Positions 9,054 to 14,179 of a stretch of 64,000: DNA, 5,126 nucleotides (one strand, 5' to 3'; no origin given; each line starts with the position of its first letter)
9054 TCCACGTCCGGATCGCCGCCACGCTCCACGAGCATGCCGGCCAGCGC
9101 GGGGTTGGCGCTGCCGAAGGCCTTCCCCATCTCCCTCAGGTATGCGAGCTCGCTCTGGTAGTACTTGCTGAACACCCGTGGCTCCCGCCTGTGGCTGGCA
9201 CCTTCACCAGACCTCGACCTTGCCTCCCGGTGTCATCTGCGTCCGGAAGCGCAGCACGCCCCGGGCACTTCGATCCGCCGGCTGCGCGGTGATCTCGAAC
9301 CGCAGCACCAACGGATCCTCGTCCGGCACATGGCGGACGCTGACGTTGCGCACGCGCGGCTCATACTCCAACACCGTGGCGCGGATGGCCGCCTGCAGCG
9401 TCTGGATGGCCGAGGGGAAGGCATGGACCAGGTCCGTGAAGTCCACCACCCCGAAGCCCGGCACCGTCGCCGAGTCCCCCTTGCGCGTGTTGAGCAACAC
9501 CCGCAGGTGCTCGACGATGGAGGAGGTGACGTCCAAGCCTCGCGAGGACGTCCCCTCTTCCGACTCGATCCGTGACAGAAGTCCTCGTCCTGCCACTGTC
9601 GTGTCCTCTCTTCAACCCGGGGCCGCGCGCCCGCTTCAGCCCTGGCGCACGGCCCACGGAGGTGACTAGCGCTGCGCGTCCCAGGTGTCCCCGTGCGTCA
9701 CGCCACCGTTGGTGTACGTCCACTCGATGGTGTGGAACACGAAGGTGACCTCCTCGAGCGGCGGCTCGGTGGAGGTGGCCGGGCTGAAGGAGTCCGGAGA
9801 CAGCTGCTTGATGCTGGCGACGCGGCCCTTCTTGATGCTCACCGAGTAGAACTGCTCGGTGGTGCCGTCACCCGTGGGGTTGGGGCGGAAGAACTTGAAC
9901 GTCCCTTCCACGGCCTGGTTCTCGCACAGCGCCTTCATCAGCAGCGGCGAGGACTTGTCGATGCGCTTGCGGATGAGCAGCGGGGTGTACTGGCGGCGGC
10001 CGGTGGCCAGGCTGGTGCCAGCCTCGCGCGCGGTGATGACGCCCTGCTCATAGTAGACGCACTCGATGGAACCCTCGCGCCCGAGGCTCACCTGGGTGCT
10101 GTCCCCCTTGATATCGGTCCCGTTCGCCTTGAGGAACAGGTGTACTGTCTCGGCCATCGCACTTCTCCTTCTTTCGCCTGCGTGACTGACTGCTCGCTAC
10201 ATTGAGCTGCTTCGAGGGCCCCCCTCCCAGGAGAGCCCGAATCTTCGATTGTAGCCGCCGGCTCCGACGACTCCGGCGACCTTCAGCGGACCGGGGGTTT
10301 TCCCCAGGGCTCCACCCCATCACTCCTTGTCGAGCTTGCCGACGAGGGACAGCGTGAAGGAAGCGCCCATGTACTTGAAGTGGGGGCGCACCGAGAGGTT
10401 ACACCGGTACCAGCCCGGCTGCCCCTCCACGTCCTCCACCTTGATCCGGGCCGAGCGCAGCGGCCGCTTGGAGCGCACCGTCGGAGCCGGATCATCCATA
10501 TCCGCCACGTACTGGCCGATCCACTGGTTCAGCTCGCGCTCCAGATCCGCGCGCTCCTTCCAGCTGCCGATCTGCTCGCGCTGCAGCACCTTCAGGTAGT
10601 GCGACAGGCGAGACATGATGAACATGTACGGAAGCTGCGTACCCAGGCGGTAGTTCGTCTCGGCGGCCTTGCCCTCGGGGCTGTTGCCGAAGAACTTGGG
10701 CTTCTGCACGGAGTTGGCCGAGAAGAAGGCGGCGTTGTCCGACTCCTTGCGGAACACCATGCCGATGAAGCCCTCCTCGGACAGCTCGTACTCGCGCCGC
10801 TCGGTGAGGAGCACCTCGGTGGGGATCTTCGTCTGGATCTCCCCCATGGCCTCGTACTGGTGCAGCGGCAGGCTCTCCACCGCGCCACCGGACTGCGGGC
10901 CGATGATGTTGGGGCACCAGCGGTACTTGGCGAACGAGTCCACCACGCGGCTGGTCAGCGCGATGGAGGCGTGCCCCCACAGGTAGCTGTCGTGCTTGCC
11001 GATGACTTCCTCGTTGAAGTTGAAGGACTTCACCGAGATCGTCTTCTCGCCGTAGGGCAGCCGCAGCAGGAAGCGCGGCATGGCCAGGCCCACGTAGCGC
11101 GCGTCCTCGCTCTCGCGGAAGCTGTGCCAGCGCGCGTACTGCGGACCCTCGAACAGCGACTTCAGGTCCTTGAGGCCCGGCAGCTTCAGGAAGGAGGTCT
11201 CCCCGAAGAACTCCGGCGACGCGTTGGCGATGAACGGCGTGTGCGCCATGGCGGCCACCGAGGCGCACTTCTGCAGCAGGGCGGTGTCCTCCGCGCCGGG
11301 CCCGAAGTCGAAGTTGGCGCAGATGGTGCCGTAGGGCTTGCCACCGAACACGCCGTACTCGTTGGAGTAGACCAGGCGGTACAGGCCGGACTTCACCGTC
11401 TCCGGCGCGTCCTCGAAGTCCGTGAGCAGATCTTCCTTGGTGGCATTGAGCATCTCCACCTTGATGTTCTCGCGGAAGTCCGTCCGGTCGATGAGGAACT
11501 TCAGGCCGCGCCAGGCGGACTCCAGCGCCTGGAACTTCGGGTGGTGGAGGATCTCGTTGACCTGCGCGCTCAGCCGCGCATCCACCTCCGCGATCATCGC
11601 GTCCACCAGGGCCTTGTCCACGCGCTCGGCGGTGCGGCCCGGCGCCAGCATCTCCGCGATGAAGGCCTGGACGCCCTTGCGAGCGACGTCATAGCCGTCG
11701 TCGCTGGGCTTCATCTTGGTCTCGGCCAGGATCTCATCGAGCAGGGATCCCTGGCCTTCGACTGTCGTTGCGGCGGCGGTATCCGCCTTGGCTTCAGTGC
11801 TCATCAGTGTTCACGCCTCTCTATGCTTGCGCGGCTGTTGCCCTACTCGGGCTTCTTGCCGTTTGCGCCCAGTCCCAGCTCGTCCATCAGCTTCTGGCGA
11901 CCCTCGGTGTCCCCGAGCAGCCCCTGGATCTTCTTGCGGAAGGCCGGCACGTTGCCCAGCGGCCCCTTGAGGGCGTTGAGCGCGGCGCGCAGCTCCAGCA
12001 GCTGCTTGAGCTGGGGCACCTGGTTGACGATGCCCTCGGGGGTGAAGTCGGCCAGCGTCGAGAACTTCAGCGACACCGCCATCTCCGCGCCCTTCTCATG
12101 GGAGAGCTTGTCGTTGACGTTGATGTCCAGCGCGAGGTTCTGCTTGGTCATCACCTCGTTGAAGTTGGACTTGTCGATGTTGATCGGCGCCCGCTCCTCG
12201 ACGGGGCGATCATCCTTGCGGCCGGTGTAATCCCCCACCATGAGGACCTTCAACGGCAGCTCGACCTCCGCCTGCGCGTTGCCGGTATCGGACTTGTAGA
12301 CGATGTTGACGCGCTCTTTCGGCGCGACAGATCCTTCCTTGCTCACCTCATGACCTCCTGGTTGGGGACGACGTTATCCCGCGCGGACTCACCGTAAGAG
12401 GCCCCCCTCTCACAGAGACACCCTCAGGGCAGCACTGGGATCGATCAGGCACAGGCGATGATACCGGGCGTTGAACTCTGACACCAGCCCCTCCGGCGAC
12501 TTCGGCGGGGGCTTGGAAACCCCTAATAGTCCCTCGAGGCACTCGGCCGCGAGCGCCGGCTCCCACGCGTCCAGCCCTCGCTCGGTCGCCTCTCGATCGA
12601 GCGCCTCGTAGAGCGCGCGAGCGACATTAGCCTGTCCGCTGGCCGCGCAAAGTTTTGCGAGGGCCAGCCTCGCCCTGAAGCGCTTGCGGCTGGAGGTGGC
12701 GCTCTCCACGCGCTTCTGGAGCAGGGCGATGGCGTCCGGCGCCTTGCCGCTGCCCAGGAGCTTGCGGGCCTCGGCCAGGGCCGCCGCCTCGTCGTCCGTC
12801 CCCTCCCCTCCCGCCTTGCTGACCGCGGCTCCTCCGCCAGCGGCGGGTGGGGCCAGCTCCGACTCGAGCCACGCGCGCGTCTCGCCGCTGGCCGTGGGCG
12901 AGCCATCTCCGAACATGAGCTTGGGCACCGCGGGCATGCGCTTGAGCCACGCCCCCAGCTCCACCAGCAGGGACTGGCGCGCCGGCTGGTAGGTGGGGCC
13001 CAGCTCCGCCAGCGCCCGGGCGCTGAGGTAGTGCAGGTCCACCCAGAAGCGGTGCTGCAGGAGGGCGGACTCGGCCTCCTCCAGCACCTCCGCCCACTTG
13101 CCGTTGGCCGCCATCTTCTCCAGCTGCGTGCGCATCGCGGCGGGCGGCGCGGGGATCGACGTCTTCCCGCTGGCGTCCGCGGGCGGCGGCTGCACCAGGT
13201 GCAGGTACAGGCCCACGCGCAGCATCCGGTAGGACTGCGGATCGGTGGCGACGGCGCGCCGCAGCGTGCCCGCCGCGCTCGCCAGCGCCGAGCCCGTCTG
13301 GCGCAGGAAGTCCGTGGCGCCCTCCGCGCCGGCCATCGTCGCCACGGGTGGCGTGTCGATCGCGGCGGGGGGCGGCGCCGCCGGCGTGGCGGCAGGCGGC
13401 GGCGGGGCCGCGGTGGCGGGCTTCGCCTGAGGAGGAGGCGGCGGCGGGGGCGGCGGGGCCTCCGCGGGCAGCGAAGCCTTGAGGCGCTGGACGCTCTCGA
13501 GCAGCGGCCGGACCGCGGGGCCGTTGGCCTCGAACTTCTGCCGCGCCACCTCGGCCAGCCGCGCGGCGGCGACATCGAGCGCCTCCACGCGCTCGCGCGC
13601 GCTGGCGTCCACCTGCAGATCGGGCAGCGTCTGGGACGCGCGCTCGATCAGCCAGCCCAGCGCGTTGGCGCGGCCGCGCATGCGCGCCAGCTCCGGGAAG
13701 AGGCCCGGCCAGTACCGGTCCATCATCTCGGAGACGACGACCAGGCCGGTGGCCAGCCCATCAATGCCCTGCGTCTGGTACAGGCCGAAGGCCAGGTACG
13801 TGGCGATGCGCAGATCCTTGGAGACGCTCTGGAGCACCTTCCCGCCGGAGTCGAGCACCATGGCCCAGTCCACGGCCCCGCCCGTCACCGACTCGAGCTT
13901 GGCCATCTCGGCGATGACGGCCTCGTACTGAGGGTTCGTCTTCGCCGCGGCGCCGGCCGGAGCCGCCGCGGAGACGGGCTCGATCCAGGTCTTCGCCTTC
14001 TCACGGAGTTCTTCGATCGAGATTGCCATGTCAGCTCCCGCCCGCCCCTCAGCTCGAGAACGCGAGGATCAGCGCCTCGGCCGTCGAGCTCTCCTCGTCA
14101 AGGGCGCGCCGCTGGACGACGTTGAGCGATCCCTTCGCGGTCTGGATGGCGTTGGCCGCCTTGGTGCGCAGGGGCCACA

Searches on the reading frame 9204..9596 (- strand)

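Call 16: search_protein_families(library=pfam, proteins=[window:9204-9596:-], max_evalue=0.001)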
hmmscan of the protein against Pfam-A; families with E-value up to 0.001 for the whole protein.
window:9204-9596:- (130 aa): 1 family
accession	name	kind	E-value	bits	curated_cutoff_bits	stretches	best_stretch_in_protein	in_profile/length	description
PF04965.19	GPW_gp25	-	5.4e-16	58.6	27.2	1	25-105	5-90/96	Baseplate wedge protein gp25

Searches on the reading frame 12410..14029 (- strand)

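Call 16: search_protein_families(library=pfam, proteins=[window:12410-14029:-], max_evalue=0.001)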
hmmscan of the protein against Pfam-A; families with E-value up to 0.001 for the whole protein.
window:12410-14029:- (539 aa): 2 families
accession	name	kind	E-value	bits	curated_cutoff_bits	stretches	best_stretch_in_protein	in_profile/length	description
PF16989.10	T6SS_VasJ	-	1.1e-61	209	26.2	1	243-497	5-251/255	Type VI secretion, EvfE, EvfF, ImpA, BimE, VC_A0119, VasJ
PF06812.17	ImpA_N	-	3.4e-24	85.7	26.9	1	17-128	2-118/119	ImpA, N-terminal, type VI secretion system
